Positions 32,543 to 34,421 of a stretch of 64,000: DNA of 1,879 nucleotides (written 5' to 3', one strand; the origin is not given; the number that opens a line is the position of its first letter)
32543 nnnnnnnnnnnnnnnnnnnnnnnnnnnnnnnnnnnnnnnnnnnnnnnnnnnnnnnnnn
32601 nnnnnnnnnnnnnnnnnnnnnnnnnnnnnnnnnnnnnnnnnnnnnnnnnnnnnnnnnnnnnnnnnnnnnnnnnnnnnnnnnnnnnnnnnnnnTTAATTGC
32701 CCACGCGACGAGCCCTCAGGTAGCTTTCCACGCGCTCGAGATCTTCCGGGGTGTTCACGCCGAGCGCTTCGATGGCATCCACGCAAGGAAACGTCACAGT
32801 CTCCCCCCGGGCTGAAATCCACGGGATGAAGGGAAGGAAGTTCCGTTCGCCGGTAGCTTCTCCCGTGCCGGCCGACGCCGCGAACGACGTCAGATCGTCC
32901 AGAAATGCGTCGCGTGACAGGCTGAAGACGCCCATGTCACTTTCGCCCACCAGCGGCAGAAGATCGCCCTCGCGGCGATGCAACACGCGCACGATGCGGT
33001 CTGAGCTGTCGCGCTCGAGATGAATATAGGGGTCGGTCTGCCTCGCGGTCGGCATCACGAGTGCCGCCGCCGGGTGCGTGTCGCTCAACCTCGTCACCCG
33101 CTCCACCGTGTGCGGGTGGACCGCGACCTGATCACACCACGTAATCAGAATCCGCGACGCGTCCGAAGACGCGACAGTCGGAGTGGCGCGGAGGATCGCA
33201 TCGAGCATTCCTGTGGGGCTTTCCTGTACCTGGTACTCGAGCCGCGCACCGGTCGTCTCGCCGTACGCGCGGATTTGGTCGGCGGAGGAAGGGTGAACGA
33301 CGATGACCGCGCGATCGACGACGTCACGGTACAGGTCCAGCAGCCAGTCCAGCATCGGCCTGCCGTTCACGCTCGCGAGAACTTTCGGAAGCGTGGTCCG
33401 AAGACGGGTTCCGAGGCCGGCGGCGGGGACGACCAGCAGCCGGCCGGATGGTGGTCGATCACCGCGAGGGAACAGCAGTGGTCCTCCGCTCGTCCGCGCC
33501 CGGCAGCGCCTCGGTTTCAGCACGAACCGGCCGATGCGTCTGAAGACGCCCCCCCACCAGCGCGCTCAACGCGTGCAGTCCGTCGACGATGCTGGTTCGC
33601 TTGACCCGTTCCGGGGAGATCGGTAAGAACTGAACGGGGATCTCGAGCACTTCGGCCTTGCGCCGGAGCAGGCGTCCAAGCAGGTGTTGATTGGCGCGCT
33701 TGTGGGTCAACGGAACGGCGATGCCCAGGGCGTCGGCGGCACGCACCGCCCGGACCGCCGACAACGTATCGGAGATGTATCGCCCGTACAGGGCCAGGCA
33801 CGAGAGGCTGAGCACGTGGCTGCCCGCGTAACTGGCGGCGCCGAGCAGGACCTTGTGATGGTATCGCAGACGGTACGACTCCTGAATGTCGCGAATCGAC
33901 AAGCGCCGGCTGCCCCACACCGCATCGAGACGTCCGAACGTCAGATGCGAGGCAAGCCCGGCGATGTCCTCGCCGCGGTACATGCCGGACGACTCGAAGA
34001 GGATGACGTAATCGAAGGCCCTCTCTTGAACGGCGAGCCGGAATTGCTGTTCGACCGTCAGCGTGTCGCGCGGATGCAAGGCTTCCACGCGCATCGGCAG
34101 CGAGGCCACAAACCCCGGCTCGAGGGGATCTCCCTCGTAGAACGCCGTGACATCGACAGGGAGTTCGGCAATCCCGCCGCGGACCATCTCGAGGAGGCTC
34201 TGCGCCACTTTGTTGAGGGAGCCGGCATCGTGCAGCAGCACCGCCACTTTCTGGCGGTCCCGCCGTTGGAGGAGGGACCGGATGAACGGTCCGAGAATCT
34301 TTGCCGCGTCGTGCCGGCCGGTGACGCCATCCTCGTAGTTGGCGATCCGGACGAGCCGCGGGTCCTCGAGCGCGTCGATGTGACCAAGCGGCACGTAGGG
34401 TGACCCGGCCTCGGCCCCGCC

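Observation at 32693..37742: Intact operon: radical SAM/SPASM, IPT/TIG lipoprotein, CofD/YvcK-like::GT2-like fusion, nucleotidyltransferase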

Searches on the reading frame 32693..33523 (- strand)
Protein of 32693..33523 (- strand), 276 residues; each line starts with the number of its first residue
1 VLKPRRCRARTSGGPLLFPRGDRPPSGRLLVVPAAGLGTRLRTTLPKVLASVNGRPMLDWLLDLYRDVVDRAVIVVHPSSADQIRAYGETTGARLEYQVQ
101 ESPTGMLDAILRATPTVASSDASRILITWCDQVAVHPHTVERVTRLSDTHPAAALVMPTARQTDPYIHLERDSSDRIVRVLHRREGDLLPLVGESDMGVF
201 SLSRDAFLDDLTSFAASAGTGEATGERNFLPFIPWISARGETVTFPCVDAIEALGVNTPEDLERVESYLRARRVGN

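Call 3: search_protein_families(library=pfam, proteins=[window:32693-33523:-], max_evalue=0.01)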
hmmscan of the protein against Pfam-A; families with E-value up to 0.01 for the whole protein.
window:32693-33523:- (276 aa): 3 families
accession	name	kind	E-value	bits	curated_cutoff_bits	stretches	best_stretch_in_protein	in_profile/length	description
PF12804.13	NTP_transf_3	-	2.4e-18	67.3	27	1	31-181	2-145/160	MobA-like NTP transferase domain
PF01128.25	IspD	-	4.4e-10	40.1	27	1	30-159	3-130/221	2-C-methyl-D-erythritol 4-phosphate cytidylyltransferase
PF00483.29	NTP_transferase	-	0.00098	19.2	21.2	1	34-151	6-129/245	Nucleotidyl transferase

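Call 4: search_protein_families(library=ncbifam, proteins=[window:32693-33523:-], max_evalue=0.01)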
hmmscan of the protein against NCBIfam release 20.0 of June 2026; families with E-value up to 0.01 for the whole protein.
window:32693-33523:- (276 aa): 31 families (the best 25 are shown)
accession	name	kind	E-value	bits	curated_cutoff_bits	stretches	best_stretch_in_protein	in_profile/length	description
TIGR01173.1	glmU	equivalog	2.3e-21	76.2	366.85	1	31-273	4-240/452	bifunctional UDP-N-acetylglucosamine diphosphorylase/glucosamine-1-phosphate N-acetyltransferase GlmU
NF010933.0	PRK14353.1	equivalog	4.5e-20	71.7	505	1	29-273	7-246/453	bifunctional UDP-N-acetylglucosamine diphosphorylase/glucosamine-1-phosphate N-acetyltransferase GlmU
NF010934.1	PRK14354.1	equivalog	3.2e-19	68.8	450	1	31-272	3-239/447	bifunctional UDP-N-acetylglucosamine diphosphorylase/glucosamine-1-phosphate N-acetyltransferase GlmU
NF010938.0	PRK14358.1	equivalog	5.2e-18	64.9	500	1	30-272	10-247/481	bifunctional N-acetylglucosamine-1-phosphate uridyltransferase/glucosamine-1-phosphate acetyltransferase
NF010936.0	PRK14356.1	equivalog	1.1e-17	64.1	666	1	31-274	9-248/456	bifunctional UDP-N-acetylglucosamine diphosphorylase/glucosamine-1-phosphate N-acetyltransferase GlmU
NF010932.0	PRK14352.1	equivalog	1.3e-15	57.1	611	1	30-273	9-251/488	bifunctional UDP-N-acetylglucosamine diphosphorylase/glucosamine-1-phosphate N-acetyltransferase GlmU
NF010935.0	PRK14355.1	equivalog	4.6e-15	55.2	718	1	31-272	7-245/459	bifunctional UDP-N-acetylglucosamine diphosphorylase/glucosamine-1-phosphate N-acetyltransferase GlmU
NF010937.0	PRK14357.1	equivalog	4.8e-12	45.5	658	1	31-273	4-233/448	bifunctional UDP-N-acetylglucosamine diphosphorylase/glucosamine-1-phosphate N-acetyltransferase GlmU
NF041313.1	UDPGP_AglF_Halo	equivalog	8.6e-12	45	400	1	31-183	4-158/234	UTP--glucose-1-phosphate uridylyltransferase AglF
NF006986.0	PRK09451.1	equivalog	2.7e-11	42.9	725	1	30-269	8-239/456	bifunctional UDP-N-acetylglucosamine diphosphorylase/glucosamine-1-phosphate N-acetyltransferase GlmU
TIGR03992.1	Arch_glmU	subfamily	1.1e-10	41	292.1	1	31-185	4-154/393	bifunctional sugar-1-phosphate nucleotidylyltransferase/acetyltransferase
NF010940.0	PRK14360.1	equivalog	3.6e-10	39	602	1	32-181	6-154/452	bifunctional UDP-N-acetylglucosamine diphosphorylase/glucosamine-1-phosphate N-acetyltransferase GlmU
TIGR00453.1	ispD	equivalog_domain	6.2e-09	35.6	181.3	1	30-160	2-131/219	2-C-methyl-D-erythritol 4-phosphate cytidylyltransferase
NF045782.1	NicBOxredNboR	equivalog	3.6e-08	33.3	260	1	31-145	12-122/206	nicotine blue oxidoreductase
TIGR01208.1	rmlA_long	equivalog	1.1e-07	31.1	320.25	1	31-121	3-100/353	glucose-1-phosphate thymidylyltransferase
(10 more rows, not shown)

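Call 46: search_solved_structures(query=window:32693-33523:-, max_evalue=0.001, show_alignments=2)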
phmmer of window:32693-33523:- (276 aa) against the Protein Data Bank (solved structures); distinct sequences matched with E-value up to 0.001: 24.
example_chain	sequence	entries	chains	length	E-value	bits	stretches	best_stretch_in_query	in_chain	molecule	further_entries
7k47_A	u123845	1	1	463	4.3e-11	45.7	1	30-271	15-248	Bifunctional protein GlmU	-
9dqf_A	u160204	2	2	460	9.5e-11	44.6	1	29-270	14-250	Bifunctional protein GlmU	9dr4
9mh4_A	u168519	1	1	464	2.2e-09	40.1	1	28-267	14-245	Bifunctional protein GlmU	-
2v0h_A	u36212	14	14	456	3.9e-09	39.3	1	31-273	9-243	BIFUNCTIONAL PROTEIN GLMU | GLUCOSAMINE-1-PHOSPHATE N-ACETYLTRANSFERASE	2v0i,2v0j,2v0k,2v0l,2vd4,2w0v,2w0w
2qkx_A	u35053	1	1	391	1.3e-08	37.6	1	27-272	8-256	Bifunctional protein glmU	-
8cu9_A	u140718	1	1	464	1.6e-08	37.3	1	28-271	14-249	Bifunctional UDP-N-acetylglucosamine diphosphorylase/glucosamine-1-phosphate N-acetyltrans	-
3spt_A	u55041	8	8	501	2.4e-08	36.7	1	27-272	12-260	Bifunctional protein glmU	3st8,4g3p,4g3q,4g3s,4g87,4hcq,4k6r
3foq_A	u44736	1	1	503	2.4e-08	36.7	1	27-272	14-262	Bifunctional protein glmU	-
3d8v_A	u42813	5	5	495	2.6e-08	36.5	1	28-272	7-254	Bifunctional protein glmU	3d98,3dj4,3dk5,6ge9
1hm0_A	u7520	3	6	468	7e-08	35.2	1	29-272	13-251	N-ACETYLGLUCOSAMINE 1-PHOSPHATE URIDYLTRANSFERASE | UDP-N-ACETYLGLUCOSAMINE-1-PHOSPHATE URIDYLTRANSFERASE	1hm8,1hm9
1g95_A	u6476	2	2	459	8.2e-08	34.9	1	30-272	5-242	N-ACETYLGLUCOSAMINE-1-PHOSPHATE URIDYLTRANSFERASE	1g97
4aaw_A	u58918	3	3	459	1.1e-07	34.5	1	30-272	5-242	BIFUNCTIONAL PROTEIN GLMU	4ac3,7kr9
1fwy_A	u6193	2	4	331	2.2e-07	33.5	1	30-268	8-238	UDP-N-ACETYLGLUCOSAMINE PYROPHOSPHORYLASE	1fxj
5vmk_A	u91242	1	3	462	3.9e-07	32.7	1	30-205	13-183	Bifunctional protein GlmU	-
1hv9_A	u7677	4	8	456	5.3e-07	32.3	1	30-267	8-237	UDP-N-ACETYLGLUCOSAMINE PYROPHOSPHORYLASE | Bifunctional protein glmU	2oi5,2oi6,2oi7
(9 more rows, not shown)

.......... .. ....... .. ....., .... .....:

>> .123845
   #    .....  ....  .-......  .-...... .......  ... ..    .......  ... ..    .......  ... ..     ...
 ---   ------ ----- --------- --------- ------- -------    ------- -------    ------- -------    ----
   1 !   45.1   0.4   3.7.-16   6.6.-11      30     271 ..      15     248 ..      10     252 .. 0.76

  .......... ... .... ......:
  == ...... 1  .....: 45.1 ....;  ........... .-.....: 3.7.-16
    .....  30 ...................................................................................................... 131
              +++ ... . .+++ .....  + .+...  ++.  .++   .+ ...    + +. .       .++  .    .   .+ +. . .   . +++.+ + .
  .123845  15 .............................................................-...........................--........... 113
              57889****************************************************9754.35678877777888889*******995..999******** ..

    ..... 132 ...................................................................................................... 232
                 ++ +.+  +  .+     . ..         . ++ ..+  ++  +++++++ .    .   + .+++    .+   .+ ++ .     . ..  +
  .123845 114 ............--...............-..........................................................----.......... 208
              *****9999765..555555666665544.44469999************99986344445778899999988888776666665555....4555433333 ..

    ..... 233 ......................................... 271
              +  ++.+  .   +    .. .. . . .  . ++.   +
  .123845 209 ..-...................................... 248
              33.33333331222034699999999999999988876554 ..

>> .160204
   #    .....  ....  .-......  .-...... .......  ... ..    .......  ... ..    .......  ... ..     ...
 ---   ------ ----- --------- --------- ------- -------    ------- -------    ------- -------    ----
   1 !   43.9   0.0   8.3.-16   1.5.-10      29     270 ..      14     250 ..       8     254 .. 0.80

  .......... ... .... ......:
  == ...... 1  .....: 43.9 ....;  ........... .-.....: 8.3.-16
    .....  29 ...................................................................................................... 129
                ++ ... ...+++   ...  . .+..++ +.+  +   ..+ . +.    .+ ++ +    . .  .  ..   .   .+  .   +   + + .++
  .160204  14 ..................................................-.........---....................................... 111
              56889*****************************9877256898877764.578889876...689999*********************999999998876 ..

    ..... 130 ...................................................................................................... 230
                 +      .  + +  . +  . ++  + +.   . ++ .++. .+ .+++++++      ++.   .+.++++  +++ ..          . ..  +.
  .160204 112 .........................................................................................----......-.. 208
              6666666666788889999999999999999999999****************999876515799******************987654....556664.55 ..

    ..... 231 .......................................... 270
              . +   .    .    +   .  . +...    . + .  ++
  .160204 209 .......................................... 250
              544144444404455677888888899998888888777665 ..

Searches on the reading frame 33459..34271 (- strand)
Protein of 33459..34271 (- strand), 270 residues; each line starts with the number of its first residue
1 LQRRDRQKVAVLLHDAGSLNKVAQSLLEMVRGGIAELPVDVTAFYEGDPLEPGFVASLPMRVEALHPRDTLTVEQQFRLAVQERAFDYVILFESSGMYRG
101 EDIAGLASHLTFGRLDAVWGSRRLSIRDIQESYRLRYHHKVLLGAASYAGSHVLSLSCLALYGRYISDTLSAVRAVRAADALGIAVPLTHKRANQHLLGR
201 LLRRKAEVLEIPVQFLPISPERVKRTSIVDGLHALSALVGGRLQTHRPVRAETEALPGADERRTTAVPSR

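Call 26: search_solved_structures(query=window:33459-34271:-, max_evalue=10, show_alignments=2)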
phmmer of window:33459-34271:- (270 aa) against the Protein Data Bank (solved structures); distinct sequences matched with E-value up to 10: 0.
